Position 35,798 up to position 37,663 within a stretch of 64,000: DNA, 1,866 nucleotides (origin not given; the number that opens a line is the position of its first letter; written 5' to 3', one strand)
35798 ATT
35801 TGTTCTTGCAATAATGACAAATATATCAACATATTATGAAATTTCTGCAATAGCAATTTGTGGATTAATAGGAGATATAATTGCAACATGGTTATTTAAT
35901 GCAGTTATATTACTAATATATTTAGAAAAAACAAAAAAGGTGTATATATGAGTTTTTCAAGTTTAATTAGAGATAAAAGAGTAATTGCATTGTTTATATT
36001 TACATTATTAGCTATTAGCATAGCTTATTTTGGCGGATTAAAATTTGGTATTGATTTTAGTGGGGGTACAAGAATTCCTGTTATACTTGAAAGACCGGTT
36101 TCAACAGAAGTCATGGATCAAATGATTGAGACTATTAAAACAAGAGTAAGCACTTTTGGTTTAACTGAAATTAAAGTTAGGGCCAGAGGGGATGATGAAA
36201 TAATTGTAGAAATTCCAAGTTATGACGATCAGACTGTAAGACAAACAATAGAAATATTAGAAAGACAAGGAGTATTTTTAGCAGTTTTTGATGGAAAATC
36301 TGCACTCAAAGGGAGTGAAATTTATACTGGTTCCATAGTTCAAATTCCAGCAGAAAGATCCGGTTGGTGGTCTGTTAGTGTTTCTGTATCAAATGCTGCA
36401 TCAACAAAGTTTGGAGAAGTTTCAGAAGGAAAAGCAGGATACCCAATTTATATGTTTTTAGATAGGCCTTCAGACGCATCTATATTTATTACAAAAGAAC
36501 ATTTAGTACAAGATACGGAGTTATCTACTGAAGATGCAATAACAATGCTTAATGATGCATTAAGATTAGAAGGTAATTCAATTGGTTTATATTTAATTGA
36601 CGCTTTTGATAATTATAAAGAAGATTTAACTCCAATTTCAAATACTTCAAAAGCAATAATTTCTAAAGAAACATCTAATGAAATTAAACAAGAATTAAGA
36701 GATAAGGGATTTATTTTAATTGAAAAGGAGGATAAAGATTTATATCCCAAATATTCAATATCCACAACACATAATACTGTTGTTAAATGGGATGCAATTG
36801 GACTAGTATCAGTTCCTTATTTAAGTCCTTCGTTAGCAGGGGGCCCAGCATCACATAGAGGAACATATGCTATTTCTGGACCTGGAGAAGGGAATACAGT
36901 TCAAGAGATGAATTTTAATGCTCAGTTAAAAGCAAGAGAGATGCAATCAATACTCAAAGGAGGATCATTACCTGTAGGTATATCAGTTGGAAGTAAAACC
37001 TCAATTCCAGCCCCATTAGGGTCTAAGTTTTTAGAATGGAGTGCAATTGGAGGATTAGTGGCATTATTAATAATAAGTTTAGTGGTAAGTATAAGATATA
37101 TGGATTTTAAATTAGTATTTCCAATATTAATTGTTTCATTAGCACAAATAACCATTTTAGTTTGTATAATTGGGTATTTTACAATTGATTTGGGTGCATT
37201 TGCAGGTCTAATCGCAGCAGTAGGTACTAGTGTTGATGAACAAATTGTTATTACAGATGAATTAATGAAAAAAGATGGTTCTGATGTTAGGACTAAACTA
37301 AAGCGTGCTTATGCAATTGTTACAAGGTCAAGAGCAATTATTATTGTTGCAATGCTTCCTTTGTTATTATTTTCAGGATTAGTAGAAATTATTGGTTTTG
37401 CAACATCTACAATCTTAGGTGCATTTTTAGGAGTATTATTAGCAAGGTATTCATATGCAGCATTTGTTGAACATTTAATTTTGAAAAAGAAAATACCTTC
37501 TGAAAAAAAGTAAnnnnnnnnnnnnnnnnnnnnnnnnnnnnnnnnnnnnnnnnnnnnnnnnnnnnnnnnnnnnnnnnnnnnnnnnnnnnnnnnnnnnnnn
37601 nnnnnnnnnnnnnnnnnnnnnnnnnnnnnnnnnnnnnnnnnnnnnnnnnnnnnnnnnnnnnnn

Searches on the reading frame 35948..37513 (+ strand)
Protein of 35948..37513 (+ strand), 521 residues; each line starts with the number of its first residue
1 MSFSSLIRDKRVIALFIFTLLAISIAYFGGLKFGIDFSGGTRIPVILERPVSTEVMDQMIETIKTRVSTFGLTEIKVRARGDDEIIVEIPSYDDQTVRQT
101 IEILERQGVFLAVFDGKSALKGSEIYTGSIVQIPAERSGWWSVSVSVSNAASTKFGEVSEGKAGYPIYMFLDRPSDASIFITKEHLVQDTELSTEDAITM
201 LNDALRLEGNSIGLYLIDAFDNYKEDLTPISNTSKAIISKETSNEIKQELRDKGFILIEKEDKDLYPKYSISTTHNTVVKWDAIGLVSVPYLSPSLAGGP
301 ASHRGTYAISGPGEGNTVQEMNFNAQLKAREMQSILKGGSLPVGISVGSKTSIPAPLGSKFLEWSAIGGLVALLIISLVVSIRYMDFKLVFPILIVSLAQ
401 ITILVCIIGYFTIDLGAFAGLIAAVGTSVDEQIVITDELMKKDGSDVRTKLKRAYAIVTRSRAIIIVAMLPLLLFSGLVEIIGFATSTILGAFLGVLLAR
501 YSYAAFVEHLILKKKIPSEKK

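Call 11: search_protein_families(library=pfam, proteins=[window:35948-37513:+], max_evalue=0.0001)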
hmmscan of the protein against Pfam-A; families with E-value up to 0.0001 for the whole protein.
window:35948-37513:+ (521 aa): 2 families
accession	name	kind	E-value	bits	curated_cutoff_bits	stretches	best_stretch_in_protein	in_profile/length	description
PF21760.3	SecD_1st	-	5.8e-08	32.5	27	1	56-96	1-41/60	Protein translocase subunit SecDF, P1 domain, N-terminal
PF02355.23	SecD_SecF_C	-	1.2e-05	25.2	20.5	1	348-501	16-177/189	Protein export membrane protein SecD/SecF, C-terminal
